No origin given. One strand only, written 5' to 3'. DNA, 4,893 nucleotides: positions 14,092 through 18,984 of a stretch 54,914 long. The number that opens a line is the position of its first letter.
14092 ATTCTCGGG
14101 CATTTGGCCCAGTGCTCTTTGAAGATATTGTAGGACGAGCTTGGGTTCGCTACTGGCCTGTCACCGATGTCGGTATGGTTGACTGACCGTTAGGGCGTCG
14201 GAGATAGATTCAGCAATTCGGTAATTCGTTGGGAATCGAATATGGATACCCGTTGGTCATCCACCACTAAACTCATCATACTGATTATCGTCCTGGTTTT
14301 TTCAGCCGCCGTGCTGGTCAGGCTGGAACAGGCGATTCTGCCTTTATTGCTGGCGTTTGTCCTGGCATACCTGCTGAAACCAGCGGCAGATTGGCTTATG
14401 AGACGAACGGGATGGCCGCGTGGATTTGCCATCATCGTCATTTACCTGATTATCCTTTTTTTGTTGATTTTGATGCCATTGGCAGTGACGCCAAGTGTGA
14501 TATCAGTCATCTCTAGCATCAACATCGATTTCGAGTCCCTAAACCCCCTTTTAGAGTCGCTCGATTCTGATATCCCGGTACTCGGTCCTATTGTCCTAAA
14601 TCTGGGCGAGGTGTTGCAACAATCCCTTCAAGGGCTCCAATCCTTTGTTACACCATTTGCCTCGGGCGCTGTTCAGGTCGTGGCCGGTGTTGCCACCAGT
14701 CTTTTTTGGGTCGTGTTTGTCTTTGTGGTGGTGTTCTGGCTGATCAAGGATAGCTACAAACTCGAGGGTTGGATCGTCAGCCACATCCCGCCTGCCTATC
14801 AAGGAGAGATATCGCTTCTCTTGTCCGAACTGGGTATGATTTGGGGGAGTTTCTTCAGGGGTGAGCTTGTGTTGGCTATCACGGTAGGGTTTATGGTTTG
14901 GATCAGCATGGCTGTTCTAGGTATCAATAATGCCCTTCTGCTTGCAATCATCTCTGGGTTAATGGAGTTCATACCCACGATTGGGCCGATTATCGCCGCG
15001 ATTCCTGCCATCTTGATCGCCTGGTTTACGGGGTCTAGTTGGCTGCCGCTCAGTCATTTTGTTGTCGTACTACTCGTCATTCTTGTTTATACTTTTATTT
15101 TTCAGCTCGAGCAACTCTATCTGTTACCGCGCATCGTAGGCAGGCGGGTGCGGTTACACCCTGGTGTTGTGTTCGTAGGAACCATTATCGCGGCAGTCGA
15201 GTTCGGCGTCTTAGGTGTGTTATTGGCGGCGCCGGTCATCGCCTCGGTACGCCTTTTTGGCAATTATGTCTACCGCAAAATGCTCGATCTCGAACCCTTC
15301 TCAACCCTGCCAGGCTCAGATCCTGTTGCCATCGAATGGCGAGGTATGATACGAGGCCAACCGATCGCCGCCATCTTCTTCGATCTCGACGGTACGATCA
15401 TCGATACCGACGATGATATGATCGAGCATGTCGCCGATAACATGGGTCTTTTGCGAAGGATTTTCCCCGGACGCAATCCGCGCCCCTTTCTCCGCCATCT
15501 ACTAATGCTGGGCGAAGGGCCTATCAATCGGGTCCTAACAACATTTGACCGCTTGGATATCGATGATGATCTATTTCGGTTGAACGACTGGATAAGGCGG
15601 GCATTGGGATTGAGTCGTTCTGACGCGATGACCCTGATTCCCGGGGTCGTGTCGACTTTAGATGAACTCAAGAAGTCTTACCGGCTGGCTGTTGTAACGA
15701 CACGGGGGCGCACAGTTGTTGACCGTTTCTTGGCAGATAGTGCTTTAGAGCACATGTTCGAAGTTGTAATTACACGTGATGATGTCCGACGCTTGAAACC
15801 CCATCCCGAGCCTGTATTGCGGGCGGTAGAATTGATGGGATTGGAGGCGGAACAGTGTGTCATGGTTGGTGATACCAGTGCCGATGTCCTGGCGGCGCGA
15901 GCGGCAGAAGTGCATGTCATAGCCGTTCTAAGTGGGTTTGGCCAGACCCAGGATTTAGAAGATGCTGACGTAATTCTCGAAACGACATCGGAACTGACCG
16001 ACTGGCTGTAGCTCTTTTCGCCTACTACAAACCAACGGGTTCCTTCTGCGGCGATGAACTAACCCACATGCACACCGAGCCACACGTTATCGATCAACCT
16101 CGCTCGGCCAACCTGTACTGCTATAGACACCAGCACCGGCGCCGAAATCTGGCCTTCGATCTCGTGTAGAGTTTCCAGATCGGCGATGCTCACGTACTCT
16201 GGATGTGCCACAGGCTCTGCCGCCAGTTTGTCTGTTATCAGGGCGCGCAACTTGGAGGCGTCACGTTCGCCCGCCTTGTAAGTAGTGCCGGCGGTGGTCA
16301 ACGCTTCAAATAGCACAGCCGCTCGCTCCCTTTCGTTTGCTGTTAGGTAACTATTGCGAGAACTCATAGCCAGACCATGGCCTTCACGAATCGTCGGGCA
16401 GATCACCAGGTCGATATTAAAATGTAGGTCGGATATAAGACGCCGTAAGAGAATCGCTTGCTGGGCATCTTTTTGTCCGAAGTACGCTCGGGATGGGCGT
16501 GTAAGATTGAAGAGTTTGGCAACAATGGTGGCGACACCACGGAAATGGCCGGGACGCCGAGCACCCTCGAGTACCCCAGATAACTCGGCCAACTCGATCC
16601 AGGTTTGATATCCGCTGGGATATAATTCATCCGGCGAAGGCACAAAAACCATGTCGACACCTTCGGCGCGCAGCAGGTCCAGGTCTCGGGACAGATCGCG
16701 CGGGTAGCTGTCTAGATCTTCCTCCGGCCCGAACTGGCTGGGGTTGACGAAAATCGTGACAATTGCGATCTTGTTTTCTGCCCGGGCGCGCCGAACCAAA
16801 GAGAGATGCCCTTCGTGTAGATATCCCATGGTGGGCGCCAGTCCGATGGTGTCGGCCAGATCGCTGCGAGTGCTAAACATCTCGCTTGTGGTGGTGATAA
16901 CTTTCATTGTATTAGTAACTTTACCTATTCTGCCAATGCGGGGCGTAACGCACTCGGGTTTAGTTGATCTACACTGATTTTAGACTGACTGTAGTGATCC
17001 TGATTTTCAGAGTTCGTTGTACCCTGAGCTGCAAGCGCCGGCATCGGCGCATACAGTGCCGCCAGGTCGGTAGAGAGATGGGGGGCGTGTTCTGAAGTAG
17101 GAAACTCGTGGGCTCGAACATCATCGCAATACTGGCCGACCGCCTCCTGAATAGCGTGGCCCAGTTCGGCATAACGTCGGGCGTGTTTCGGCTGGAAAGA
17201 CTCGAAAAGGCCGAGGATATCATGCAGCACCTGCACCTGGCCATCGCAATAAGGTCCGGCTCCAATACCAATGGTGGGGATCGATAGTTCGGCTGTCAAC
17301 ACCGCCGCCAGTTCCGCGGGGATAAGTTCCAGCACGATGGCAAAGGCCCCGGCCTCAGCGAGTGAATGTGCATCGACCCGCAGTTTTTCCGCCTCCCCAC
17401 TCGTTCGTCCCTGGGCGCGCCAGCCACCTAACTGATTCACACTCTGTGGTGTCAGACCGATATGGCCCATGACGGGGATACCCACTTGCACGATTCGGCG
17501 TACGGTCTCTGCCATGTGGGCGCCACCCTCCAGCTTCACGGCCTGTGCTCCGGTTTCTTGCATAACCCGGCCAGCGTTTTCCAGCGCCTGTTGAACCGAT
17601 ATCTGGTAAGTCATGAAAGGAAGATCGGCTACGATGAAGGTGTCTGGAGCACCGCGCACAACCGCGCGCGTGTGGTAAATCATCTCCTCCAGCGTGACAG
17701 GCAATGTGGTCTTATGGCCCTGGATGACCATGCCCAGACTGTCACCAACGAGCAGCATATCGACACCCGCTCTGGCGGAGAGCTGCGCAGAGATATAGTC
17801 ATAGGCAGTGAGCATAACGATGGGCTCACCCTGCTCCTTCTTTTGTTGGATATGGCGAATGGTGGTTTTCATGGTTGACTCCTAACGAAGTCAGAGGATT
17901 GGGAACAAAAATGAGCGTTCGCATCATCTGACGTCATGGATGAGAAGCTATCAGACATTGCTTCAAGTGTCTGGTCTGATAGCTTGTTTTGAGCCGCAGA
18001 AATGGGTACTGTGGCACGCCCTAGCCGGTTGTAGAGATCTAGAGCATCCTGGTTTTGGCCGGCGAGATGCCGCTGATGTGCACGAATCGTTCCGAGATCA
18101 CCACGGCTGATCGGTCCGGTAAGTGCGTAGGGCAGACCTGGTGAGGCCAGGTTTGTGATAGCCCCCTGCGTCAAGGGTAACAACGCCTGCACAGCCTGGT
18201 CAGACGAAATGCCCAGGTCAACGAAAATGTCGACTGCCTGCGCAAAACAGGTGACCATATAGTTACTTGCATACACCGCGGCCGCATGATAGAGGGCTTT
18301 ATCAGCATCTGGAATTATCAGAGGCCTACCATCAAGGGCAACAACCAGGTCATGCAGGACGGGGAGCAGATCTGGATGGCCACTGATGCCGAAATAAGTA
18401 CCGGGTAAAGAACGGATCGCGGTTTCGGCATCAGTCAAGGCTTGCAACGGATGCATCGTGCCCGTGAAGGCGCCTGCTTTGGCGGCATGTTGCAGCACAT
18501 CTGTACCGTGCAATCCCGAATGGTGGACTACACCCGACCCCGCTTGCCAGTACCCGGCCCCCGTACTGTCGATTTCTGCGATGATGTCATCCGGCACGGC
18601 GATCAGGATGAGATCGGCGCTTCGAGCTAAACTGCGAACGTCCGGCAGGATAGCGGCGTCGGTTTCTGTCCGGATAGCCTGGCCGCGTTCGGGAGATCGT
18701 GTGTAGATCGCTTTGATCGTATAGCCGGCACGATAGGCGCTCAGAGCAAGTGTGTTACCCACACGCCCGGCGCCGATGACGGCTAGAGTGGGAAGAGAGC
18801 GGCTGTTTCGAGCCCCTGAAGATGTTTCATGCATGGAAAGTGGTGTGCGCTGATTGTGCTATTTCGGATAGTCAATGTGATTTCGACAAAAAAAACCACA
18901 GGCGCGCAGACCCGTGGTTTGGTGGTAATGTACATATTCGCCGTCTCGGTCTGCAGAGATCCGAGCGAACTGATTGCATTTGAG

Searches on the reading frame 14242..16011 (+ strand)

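Call 36: search_protein_families(library=pfam, proteins=[window:14242-16011:+], max_evalue=0.001)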
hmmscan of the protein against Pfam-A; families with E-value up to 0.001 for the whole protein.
window:14242-16011:+ (589 aa): 5 families
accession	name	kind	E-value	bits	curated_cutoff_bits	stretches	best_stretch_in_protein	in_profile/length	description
PF01594.21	AI-2E_transport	-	1.4e-49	169.5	34.3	1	13-334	3-317/327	AI-2E family transporter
PF13419.12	HAD_2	-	5.4e-33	115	23.8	1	378-562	1-178/178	Haloacid dehalogenase-like hydrolase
PF00702.32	Hydrolase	-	2.1e-24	87.4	26.4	1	375-555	1-190/191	haloacid dehalogenase-like hydrolase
PF13242.12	Hydrolase_like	-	1.8e-12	47.4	22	1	519-575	4-61/75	HAD-hyrolase-like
PF12710.13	HAD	-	2.2e-08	35.2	27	1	378-553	1-189/189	haloacid dehalogenase-like hydrolase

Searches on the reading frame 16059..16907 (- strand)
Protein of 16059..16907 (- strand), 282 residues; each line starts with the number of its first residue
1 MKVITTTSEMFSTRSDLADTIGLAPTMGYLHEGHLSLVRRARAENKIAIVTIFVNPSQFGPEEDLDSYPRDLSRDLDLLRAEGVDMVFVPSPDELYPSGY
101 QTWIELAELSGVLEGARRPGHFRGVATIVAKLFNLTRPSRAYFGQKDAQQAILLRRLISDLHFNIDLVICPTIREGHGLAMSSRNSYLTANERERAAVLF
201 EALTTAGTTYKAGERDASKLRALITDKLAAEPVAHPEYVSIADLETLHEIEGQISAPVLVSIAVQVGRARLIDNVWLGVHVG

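Call 37: search_protein_families(library=pfam, proteins=[window:16059-16907:-], max_evalue=0.001)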
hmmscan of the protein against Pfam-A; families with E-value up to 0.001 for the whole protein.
window:16059-16907:- (282 aa): 1 family
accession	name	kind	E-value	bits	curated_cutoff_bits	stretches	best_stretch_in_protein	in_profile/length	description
PF02569.21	Pantoate_ligase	-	3.1e-99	331.9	20.7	1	3-275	2-267/268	Pantoate-beta-alanine ligase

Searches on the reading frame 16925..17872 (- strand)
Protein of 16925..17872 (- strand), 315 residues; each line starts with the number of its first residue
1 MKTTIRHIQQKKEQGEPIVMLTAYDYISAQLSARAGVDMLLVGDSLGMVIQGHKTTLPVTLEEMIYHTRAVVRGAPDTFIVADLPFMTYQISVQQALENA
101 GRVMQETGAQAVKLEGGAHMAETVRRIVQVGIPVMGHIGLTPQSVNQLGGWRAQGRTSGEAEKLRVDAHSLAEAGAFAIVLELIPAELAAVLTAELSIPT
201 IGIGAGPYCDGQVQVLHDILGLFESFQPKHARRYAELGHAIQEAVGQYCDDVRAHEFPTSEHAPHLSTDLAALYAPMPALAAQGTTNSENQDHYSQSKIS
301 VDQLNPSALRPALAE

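Call 37: search_protein_families(library=pfam, proteins=[window:16925-17872:-], max_evalue=0.001)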
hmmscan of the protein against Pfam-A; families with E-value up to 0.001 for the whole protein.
window:16925-17872:- (315 aa): 2 families
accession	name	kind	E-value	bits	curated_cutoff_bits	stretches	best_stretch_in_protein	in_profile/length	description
PF02548.21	Pantoate_transf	-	1.6e-119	398.5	28.7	1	2-259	1-258/259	Ketopantoate hydroxymethyltransferase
PF13714.12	PEP_mutase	-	4.8e-05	23.5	31.5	1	12-117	5-107/240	Phosphoenolpyruvate phosphomutase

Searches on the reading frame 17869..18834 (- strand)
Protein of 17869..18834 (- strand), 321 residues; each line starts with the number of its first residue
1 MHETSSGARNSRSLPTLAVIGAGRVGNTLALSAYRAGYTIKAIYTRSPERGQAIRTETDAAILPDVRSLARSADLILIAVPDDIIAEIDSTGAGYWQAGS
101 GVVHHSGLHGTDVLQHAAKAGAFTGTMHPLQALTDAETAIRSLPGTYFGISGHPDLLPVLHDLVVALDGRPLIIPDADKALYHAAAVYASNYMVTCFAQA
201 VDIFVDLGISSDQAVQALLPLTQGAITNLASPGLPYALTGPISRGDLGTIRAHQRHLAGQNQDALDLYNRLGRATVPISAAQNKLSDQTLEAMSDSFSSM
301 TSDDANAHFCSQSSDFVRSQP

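Call 37: search_protein_families(library=pfam, proteins=[window:17869-18834:-], max_evalue=0.001)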
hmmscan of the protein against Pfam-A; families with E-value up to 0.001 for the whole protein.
window:17869-18834:- (321 aa): 5 families
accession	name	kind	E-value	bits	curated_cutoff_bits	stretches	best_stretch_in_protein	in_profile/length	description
PF10728.14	DUF2520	-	2.2e-33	115.1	25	1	146-274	1-124/125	Domain of unknown function (DUF2520)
PF10727.15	Rossmann-like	-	1.3e-14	54.5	23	1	4-129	6-131/131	Rossmann-like domain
PF03807.23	F420_oxidored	-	1.2e-09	39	21.6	1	17-88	2-75/94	NADP oxidoreductase coenzyme F420-dependent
PF03446.21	NAD_binding_2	-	5.6e-06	26.9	21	1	17-112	2-99/161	NAD binding domain of 6-phosphogluconate dehydrogenase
PF01408.29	GFO_IDH_MocA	-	1.9e-05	25.8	24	1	18-83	4-73/120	Oxidoreductase family, NAD-binding Rossmann fold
